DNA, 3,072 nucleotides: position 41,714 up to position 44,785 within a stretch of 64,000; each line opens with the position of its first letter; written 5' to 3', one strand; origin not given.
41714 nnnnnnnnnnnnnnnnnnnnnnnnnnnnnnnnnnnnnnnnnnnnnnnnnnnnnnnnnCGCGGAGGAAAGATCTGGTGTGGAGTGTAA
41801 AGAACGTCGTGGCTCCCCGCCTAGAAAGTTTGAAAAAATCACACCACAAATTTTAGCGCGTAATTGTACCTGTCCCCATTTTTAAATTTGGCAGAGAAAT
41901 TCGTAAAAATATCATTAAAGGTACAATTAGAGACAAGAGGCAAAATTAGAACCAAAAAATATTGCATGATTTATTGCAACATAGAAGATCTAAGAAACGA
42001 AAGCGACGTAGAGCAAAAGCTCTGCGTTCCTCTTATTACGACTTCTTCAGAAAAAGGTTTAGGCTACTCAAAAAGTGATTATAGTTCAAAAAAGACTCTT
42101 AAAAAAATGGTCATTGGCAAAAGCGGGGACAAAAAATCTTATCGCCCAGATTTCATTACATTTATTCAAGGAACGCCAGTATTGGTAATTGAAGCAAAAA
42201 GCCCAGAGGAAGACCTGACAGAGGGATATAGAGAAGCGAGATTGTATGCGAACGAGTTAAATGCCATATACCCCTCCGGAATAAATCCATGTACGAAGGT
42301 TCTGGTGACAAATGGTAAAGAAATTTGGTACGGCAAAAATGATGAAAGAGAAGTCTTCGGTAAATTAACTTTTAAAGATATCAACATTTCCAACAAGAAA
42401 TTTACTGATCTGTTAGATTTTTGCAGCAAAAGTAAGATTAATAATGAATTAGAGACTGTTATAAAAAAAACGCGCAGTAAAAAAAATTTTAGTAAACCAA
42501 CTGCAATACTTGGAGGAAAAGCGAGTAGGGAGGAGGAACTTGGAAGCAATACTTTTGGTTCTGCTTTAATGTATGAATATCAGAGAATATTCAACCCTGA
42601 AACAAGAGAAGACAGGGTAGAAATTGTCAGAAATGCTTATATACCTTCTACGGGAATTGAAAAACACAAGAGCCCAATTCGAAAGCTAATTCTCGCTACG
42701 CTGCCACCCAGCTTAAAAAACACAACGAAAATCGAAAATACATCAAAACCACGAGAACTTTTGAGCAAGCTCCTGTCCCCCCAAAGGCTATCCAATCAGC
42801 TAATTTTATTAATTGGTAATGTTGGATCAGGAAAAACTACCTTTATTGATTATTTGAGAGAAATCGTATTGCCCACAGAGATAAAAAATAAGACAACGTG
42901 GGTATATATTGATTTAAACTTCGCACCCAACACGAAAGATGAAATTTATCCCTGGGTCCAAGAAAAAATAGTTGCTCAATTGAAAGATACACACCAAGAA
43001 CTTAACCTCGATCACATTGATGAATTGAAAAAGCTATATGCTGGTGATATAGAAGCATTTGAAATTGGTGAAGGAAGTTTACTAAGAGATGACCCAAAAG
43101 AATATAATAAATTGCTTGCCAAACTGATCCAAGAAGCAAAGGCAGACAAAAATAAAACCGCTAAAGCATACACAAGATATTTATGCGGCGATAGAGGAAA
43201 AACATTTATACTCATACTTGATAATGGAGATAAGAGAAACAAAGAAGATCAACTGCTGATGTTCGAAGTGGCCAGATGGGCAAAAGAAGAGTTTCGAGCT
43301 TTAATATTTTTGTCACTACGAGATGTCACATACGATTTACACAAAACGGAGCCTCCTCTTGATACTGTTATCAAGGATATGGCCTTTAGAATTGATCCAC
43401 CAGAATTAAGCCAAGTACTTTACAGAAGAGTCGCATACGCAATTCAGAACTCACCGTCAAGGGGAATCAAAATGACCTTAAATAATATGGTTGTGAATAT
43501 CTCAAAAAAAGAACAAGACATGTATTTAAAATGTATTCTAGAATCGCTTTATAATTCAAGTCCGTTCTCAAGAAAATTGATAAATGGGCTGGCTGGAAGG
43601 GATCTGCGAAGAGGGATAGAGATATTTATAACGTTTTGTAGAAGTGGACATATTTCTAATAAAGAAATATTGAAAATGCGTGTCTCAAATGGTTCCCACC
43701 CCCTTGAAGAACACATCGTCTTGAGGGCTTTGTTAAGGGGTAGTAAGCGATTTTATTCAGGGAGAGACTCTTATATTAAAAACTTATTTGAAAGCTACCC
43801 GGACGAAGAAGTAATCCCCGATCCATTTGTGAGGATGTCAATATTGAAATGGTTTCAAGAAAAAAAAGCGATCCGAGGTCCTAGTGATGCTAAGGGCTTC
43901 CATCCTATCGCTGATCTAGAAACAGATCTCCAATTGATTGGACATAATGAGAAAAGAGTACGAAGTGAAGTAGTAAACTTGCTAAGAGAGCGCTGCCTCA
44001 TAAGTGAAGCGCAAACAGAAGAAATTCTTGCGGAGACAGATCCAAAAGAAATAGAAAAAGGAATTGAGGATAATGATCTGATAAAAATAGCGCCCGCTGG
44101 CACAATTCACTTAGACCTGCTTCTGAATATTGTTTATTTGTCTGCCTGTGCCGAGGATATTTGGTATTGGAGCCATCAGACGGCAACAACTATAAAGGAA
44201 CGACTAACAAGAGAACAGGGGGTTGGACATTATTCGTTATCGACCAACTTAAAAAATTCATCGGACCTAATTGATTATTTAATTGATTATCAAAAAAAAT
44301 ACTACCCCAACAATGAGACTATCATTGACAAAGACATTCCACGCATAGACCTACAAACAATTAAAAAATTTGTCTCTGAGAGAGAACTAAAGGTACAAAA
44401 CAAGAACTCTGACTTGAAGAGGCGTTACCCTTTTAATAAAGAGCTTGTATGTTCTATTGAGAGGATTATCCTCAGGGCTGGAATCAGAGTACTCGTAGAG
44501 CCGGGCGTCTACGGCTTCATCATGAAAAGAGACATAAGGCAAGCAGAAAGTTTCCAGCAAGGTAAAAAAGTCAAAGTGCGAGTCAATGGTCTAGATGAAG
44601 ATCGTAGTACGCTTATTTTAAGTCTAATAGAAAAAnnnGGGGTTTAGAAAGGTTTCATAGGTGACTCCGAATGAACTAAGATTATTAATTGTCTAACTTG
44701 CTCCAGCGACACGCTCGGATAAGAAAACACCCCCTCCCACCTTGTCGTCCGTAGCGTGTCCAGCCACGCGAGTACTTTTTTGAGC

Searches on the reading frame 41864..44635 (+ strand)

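Call 96: search_protein_families(library=pfam, proteins=[window:41864-44635:+], max_evalue=0.001)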
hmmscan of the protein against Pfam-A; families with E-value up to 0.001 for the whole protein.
window:41864-44635:+ (924 aa): 4 families
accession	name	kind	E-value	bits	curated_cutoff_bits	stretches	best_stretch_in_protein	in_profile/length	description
PF04313.20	HSDR_N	-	2.4e-10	41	25.1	1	89-163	122-196/198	Type I restriction enzyme R protein N terminus (HSDR_N)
PF13401.12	AAA_22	-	3.1e-05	24.8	27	1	310-391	4-82/130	AAA domain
PF13191.12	AAA_16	-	0.00022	22.2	32.6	1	300-482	12-153/167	AAA ATPase domain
PF00575.29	S1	-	0.00066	20.4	22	0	871-921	17-73/74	S1 RNA binding domain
